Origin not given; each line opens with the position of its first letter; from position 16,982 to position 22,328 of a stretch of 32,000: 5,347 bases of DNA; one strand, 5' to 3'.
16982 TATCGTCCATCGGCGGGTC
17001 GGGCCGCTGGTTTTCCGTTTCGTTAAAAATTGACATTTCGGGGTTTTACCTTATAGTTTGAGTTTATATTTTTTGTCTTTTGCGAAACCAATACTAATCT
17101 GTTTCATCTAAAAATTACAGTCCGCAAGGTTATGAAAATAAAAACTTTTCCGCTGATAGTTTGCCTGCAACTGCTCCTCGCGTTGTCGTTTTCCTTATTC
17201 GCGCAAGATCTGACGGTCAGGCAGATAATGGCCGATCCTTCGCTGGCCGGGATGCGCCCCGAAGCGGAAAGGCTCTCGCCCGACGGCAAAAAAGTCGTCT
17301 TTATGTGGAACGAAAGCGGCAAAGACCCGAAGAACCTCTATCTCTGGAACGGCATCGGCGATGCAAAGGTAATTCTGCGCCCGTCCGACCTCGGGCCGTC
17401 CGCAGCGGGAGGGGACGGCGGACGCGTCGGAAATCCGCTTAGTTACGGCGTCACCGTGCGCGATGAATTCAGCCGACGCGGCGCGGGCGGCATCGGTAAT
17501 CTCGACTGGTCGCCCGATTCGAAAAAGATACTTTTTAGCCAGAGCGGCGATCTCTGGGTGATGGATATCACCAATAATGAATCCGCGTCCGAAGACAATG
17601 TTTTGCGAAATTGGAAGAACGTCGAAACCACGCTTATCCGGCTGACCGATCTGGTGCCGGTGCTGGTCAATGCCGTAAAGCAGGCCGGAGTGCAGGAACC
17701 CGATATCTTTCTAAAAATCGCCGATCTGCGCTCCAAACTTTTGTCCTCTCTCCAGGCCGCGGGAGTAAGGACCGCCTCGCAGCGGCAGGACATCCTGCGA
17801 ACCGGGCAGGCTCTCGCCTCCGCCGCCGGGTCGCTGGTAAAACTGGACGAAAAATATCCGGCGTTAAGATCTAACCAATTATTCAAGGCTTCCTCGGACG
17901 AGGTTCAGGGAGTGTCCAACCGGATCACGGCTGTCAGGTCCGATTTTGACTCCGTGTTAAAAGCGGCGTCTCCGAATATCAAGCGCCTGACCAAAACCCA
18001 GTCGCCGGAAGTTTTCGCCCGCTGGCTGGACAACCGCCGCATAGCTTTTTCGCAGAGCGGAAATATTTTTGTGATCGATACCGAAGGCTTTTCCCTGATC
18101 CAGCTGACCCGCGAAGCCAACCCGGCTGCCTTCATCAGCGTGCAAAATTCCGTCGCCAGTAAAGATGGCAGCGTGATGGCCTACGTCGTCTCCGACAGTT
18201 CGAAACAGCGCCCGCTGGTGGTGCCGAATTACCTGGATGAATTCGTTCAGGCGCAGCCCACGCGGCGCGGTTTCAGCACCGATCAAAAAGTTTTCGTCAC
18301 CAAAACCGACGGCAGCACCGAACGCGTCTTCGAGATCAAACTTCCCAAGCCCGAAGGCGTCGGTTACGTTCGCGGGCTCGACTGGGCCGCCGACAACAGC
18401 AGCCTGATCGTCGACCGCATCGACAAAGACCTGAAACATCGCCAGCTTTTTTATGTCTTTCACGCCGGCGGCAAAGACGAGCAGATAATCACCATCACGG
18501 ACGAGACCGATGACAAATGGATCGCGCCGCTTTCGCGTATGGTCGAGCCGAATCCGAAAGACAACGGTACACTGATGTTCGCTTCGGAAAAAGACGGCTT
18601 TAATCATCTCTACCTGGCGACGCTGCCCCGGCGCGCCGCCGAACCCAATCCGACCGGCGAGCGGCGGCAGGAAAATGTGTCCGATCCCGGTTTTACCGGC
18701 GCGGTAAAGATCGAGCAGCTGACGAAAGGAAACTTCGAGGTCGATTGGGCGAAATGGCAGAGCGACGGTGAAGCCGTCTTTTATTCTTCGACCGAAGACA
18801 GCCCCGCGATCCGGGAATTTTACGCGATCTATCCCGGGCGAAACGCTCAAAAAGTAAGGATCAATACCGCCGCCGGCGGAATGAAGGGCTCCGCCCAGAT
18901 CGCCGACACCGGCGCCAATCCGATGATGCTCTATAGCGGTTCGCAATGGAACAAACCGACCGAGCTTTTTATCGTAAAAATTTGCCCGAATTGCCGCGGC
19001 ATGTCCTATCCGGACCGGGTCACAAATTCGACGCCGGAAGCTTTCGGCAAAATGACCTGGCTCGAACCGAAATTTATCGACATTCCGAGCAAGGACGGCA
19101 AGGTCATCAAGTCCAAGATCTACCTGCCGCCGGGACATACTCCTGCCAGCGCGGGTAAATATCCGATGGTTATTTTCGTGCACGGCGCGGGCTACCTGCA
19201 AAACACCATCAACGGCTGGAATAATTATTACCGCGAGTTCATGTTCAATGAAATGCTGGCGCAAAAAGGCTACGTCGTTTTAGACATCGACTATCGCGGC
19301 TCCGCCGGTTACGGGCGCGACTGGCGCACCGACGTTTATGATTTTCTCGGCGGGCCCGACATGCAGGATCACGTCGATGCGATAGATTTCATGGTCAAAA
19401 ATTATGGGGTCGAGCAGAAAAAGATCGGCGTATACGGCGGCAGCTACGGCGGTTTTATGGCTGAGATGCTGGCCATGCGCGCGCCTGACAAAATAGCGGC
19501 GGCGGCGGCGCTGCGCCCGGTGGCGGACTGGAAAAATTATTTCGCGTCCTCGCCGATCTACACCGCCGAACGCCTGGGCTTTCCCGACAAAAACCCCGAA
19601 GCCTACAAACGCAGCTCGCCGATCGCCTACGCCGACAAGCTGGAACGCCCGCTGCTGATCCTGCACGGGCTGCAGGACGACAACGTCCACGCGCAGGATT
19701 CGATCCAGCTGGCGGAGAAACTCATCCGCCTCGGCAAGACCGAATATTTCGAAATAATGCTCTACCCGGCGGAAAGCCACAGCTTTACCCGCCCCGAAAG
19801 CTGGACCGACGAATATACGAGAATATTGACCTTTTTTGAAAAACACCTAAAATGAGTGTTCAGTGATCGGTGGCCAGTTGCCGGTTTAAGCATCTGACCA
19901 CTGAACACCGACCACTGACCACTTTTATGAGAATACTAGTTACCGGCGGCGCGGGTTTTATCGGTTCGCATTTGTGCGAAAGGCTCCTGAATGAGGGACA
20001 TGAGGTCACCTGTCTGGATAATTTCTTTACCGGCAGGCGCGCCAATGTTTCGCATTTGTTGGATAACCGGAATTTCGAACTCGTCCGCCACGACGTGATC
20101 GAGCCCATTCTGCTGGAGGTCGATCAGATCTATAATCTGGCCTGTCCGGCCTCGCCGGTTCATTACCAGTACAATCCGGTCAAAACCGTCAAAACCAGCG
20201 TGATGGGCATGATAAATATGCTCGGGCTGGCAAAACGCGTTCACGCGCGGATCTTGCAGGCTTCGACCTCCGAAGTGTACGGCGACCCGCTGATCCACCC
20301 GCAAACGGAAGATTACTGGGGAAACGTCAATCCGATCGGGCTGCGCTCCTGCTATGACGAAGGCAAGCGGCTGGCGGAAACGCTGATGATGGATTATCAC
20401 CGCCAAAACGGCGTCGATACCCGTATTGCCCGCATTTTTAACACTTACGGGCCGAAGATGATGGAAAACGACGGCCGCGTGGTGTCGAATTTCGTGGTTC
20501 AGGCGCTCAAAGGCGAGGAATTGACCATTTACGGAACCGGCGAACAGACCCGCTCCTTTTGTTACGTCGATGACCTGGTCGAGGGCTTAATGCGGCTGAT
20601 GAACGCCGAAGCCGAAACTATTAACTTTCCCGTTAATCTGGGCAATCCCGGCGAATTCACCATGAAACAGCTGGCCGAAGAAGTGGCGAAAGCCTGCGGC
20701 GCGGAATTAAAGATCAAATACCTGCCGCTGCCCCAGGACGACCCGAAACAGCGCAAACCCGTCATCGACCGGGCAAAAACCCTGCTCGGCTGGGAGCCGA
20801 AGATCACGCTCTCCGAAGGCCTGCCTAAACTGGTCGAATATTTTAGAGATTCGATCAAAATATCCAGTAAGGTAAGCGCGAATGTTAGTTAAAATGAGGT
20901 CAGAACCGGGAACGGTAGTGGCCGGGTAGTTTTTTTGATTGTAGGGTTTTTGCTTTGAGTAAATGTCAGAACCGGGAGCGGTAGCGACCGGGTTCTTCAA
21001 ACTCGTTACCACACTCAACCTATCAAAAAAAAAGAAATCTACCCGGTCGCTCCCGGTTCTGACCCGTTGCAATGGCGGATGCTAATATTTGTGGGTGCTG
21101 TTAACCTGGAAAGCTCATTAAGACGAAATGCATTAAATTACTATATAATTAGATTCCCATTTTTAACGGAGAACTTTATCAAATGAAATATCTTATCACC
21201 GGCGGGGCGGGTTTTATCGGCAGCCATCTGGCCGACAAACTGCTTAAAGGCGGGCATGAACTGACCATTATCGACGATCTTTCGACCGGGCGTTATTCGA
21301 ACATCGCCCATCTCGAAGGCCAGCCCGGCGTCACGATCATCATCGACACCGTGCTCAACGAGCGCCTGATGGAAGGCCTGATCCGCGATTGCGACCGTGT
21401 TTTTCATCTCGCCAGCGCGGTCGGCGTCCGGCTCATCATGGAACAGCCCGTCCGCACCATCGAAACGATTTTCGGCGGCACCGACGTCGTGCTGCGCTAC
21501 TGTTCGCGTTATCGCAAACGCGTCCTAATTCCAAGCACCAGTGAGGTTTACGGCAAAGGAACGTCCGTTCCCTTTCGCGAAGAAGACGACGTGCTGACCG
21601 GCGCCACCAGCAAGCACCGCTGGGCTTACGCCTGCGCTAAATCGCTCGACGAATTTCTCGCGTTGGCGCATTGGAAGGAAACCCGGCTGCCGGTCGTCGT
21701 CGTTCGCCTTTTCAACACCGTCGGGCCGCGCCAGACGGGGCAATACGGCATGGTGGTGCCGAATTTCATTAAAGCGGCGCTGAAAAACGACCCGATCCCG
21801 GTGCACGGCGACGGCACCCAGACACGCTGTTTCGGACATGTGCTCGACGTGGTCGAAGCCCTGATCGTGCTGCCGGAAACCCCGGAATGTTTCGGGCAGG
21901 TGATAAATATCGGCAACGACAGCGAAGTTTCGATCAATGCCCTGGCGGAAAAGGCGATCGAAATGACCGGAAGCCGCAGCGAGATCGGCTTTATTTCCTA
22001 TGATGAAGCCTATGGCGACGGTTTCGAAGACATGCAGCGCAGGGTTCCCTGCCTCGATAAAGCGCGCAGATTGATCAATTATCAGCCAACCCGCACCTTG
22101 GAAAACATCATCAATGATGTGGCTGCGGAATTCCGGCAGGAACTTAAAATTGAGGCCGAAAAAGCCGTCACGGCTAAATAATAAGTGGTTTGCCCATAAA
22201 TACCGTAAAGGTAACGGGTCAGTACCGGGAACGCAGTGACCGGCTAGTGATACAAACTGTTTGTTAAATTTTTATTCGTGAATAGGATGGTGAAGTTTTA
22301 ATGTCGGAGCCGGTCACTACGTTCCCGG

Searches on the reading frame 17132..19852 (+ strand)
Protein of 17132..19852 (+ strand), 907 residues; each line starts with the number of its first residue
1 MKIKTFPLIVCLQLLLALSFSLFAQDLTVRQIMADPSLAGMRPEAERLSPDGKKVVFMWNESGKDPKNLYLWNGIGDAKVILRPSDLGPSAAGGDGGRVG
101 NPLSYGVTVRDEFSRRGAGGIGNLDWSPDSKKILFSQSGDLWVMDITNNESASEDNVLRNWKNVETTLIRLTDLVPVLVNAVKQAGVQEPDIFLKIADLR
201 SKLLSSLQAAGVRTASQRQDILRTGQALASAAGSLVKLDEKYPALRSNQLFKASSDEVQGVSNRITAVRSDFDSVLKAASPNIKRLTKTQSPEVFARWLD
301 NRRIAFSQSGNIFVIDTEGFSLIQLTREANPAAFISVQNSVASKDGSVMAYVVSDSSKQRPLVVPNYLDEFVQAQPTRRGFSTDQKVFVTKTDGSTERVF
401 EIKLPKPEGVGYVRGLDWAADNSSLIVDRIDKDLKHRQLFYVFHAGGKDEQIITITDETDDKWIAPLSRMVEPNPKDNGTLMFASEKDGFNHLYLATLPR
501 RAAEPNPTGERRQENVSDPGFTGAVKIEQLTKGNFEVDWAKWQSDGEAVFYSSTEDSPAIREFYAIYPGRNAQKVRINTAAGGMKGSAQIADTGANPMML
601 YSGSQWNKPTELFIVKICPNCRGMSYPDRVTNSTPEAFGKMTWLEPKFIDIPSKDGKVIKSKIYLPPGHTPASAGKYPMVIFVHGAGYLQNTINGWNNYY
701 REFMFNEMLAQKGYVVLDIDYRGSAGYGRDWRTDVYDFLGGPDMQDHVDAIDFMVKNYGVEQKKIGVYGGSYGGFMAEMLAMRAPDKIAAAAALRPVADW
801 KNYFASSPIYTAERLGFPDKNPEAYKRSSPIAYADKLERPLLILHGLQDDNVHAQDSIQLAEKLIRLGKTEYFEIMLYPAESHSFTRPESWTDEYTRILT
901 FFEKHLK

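Call 11: search_protein_families(library=pfam, proteins=[window:17132-19852:+], max_evalue=0.001)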
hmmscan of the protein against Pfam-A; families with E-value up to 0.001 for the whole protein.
window:17132-19852:+ (907 aa): 14 families
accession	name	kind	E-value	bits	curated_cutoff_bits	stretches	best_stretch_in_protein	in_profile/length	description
PF00326.27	Peptidase_S9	-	7.6e-50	169.8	22.6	1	708-907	9-211/213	Prolyl oligopeptidase family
PF00930.27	DPPIV_N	-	7.6e-27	94.4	22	1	279-604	31-350/354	Dipeptidyl peptidase IV (DPP IV) N-terminal region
PF20434.5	BD-FAE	-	5.9e-22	78.7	26.8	1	672-864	8-215/215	BD-FAE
PF02129.25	Peptidase_S15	-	2e-17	64.2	23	1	655-806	1-139/262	X-Pro dipeptidyl-peptidase (S15 family)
PF04011.17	LemA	-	2e-17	63.8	26.2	1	160-279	1-111/149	LemA family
PF01738.24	DLH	-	3.3e-12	46.9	21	1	705-891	33-194/217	Dienelactone hydrolase family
PF00561.26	Abhydrolase_1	-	7.6e-10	39.3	25.8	1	678-796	1-102/245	alpha/beta hydrolase fold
PF00756.26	Esterase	-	2e-08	34.7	22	1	659-892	8-238/251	Putative esterase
PF07676.18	PD40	-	3.5e-08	33.6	20.9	0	48-66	16-35/38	WD40-like Beta Propeller Repeat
PF12146.15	Hydrolase_4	-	1.2e-07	31.7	27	1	705-807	23-120/239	Serine aminopeptidase, S33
PF08840.17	BAAT_C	-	2.8e-05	24.7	20.9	0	749-791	8-49/210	BAAT / Acyl-CoA thioester hydrolase C terminal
PF07859.19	Abhydrolase_3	-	5e-05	23.6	25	1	681-818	2-145/210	alpha/beta hydrolase fold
PF12697.13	Abhydrolase_6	-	0.0002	22.5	26.3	1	680-824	1-107/217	Alpha/beta hydrolase family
PF00135.34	COesterase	-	0.00021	20.8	27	1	663-783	90-203/515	Carboxylesterase family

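Call 65: find_encoding_contigs(protein=window:17132-19852:+, flank=1000, max_places=2)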
Protein window:17132-19852:+ (907 aa): no gene with exactly this product is on record in the collection.

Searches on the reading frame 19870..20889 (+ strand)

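Call 11: search_protein_families(library=pfam, proteins=[window:19870-20889:+], max_evalue=0.001)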
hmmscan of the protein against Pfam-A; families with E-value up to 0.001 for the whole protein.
window:19870-20889:+ (340 aa): 6 families
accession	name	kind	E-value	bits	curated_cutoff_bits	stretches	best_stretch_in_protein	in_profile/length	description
PF16363.11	GDP_Man_Dehyd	-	7.4e-53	180.6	27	1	23-319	1-330/332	GDP-mannose 4,6 dehydratase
PF01370.27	Epimerase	-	5.2e-51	173.8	20.9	1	22-249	1-230/240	NAD dependent epimerase/dehydratase family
PF01073.25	3Beta_HSD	-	3.2e-10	40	22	1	23-237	1-222/280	3-beta hydroxysteroid dehydrogenase/isomerase family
PF07993.18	NAD_binding_4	-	4.6e-10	39.5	20.1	1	78-194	83-209/258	Male sterility protein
PF04321.23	RmlD_sub_bind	-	4.3e-09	36.3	27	1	20-280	1-235/287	RmlD substrate binding domain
PF02719.21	Polysacc_synt_2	-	9e-08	32.1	20.2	0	22-125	1-119/293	Polysaccharide biosynthesis protein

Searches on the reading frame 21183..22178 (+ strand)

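Call 11: search_protein_families(library=pfam, proteins=[window:21183-22178:+], max_evalue=0.001)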
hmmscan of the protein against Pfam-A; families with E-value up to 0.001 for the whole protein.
window:21183-22178:+ (332 aa): 6 families
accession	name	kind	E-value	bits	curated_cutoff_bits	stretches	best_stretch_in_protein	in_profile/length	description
PF01370.27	Epimerase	-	3.4e-48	164.6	20.9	1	4-244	2-240/240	NAD dependent epimerase/dehydratase family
PF16363.11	GDP_Man_Dehyd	-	2e-46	159.4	27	1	4-312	1-331/332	GDP-mannose 4,6 dehydratase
PF01073.25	3Beta_HSD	-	4.4e-10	39.5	22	1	4-162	1-159/280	3-beta hydroxysteroid dehydrogenase/isomerase family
PF02719.21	Polysacc_synt_2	-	4.7e-10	39.6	20.2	1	4-111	2-119/293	Polysaccharide biosynthesis protein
PF07993.18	NAD_binding_4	-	9.6e-10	38.5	20.1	1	58-190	77-218/258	Male sterility protein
PF13460.12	NAD_binding_10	-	0.00042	20.7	27.2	1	7-82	1-73/184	NAD(P)H-binding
